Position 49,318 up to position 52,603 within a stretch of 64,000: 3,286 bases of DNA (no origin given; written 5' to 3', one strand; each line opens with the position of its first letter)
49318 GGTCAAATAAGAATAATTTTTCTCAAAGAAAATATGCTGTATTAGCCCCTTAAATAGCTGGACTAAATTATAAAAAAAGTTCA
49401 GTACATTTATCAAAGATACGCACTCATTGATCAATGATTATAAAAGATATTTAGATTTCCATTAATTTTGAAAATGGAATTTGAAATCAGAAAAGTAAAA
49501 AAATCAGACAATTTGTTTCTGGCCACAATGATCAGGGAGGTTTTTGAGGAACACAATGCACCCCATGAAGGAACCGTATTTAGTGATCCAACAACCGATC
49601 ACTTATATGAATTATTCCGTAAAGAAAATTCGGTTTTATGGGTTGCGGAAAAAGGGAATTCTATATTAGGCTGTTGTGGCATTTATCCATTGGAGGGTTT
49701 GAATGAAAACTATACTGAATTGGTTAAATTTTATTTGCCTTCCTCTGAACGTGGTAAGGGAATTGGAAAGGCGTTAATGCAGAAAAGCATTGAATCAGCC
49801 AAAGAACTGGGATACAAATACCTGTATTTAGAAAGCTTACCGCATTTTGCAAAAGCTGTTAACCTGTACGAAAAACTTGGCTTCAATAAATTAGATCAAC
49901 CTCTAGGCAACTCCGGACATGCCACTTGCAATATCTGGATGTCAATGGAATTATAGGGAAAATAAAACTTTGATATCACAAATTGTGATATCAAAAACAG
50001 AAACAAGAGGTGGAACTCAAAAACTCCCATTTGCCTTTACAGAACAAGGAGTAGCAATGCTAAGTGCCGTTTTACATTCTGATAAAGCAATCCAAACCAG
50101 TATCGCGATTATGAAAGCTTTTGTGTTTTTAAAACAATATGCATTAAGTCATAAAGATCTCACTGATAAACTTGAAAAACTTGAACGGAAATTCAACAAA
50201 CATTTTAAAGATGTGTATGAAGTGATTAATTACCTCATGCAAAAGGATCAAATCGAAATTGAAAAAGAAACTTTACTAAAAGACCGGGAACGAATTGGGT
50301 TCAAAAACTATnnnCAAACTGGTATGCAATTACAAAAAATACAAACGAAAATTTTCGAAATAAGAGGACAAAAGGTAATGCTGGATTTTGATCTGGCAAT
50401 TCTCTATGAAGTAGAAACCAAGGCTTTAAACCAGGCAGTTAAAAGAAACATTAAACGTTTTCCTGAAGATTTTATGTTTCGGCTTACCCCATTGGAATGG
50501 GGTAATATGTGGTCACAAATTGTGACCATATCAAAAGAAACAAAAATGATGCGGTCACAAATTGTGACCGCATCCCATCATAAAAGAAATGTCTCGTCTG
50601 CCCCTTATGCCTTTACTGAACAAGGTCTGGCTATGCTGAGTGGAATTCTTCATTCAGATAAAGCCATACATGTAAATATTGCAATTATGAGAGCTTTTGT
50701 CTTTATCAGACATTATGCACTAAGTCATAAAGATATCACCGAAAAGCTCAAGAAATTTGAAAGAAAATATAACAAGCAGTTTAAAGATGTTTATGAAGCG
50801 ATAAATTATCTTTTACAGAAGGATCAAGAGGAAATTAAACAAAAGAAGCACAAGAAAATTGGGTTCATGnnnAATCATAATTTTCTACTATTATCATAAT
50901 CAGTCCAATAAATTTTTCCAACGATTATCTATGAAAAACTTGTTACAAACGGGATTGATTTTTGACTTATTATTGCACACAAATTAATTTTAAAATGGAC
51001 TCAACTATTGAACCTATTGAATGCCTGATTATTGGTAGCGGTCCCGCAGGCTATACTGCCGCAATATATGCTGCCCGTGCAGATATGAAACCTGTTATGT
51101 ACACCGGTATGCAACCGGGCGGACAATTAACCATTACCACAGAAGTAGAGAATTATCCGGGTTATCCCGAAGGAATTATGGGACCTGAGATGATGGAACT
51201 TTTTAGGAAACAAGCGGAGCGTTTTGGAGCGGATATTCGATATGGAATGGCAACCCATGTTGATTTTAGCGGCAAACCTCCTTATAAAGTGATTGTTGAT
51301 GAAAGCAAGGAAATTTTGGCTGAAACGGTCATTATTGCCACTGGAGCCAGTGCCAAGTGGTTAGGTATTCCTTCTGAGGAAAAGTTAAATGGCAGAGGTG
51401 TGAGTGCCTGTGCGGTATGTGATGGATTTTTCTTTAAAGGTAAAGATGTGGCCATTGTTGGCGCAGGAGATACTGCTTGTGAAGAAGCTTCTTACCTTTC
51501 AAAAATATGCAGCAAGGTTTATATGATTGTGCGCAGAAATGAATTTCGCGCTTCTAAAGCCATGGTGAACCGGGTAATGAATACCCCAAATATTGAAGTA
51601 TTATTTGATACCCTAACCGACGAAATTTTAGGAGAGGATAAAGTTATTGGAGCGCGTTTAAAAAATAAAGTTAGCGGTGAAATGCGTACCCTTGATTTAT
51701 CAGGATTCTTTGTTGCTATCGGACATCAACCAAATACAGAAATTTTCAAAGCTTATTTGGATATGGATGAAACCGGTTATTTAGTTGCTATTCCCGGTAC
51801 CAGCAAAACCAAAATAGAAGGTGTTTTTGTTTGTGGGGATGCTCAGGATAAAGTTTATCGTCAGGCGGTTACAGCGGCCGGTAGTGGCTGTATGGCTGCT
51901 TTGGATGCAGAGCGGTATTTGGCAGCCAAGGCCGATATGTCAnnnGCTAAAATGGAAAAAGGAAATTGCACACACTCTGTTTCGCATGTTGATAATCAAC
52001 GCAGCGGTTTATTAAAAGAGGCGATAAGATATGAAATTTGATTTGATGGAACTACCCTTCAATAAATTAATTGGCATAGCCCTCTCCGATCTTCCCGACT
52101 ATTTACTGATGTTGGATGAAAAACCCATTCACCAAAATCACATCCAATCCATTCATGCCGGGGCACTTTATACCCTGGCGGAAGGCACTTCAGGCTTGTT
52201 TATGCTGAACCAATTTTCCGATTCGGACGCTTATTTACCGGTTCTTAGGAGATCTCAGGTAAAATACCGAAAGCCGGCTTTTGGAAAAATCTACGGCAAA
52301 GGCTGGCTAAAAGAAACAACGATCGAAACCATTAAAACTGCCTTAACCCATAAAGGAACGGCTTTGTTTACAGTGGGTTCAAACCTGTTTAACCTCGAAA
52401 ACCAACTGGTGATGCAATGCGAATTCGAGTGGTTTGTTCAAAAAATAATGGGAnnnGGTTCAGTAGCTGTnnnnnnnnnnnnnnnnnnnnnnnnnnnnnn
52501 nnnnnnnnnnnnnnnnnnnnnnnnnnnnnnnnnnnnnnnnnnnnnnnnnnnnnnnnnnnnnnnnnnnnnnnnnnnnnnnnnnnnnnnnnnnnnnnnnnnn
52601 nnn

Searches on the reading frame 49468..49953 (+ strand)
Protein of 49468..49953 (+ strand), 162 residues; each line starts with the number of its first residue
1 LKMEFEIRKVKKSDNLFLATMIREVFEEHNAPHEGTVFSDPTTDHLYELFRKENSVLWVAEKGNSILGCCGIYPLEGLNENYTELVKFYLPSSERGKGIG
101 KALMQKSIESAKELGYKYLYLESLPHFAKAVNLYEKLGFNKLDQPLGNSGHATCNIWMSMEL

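Call 28: search_protein_families(library=pfam, proteins=[window:49468-49953:+], max_evalue=0.001)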
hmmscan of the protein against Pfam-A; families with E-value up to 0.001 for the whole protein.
window:49468-49953:+ (162 aa): 6 families
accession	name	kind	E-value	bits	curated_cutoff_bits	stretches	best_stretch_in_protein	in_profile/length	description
PF00583.31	Acetyltransf_1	-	2.3e-21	76.6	20.7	1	24-139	3-116/116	Acetyltransferase (GNAT) family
PF13508.13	Acetyltransf_7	-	2.7e-15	56.9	27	1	54-140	2-83/84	Acetyltransferase (GNAT) domain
PF13673.13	Acetyltransf_10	-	1.9e-11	44.5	23.6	1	42-150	18-118/128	Acetyltransferase (GNAT) domain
PF13302.13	Acetyltransf_3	-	1.5e-06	29.4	25.4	1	26-140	24-138/138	Acetyltransferase (GNAT) domain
PF13527.13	Acetyltransf_9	-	9e-06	26.1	25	1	6-140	1-125/127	Acetyltransferase (GNAT) domain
PF08445.16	FR47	-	0.00066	20.1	22.1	0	79-144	18-82/86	FR47-like protein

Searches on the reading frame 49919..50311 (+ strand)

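Call 28: search_protein_families(library=pfam, proteins=[window:49919-50311:+], max_evalue=0.001)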
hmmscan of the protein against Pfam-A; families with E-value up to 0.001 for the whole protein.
window:49919-50311:+ (131 aa): 1 family
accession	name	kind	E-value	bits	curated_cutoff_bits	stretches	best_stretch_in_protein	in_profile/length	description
PF10543.14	ORF6N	-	6e-07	30.1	27.8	1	13-51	50-86/86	ORF6N domain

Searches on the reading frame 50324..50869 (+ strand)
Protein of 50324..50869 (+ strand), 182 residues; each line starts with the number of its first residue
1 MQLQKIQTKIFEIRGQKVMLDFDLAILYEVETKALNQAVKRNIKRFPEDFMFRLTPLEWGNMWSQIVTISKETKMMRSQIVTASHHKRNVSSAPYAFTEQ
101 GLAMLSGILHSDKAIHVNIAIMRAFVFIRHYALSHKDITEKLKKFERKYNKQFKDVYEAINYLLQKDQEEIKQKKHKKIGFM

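Call 28: search_protein_families(library=pfam, proteins=[window:50324-50869:+], max_evalue=0.001)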
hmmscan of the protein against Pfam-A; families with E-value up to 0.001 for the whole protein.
window:50324-50869:+ (182 aa): 1 family
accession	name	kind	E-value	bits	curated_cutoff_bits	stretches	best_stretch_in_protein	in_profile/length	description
PF10543.14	ORF6N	-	3.3e-33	114.3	27.8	1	9-107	2-85/86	ORF6N domain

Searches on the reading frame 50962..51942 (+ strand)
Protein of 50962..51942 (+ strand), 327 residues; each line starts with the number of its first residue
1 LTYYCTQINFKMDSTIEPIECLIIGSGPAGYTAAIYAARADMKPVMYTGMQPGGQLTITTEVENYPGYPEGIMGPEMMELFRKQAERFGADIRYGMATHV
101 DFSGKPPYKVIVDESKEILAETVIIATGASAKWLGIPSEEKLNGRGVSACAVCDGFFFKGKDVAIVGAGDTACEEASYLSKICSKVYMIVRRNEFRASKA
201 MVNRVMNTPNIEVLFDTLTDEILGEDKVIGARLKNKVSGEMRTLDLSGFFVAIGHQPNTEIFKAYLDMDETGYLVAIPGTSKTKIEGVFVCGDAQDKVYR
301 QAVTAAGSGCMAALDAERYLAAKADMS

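Call 28: search_protein_families(library=pfam, proteins=[window:50962-51942:+], max_evalue=0.001)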
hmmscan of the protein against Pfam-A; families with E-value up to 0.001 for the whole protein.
window:50962-51942:+ (327 aa): 9 families
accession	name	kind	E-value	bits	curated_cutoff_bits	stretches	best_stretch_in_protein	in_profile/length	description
PF07992.20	Pyr_redox_2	-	1.6e-46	159.5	26.1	1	21-309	3-291/291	Pyridine nucleotide-disulphide oxidoreductase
PF13738.12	Pyr_redox_3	-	2e-18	67.2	30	1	74-292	80-305/305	Pyridine nucleotide-disulphide oxidoreductase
PF00070.33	Pyr_redox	-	2.7e-12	47.5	22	1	163-228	2-74/82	Pyridine nucleotide-disulphide oxidoreductase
PF01134.28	GIDA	-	6.8e-08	32.4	22.1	0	21-48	2-29/391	Glucose inhibited division protein A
PF00890.30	FAD_binding_2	-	8.5e-05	22.3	20.4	1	22-57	3-39/414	FAD binding domain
PF12831.13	FAD_oxidored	-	0.00015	21.6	27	0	21-59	2-41/416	FAD dependent oxidoreductase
PF01266.30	DAO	-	0.00023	21.2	27.9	0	76-134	150-208/353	FAD dependent oxidoreductase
PF01946.23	Thi4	-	0.00047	19.9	26.2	0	16-46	15-46/235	Thi4 family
PF03486.20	HI0933_like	-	0.00062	19.7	50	0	21-50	3-32/244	HI0933-like protein Rossmann domain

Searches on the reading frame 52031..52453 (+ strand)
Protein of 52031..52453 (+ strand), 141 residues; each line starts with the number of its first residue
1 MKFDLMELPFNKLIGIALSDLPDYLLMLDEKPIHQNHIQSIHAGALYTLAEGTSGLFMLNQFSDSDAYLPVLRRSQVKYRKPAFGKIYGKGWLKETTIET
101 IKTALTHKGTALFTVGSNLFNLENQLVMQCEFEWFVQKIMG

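Call 28: search_protein_families(library=pfam, proteins=[window:52031-52453:+], max_evalue=0.001)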
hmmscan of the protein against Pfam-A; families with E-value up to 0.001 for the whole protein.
window:52031-52453:+ (141 aa): 2 families
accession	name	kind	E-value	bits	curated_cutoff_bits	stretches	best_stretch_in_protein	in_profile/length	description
PF14539.12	DUF4442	-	6.5e-10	39.7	25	1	28-136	35-132/132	Domain of unknown function (DUF4442)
PF09500.16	YiiD_C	-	0.00012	22.5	27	1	34-125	39-132/144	Putative thioesterase (yiiD_Cterm)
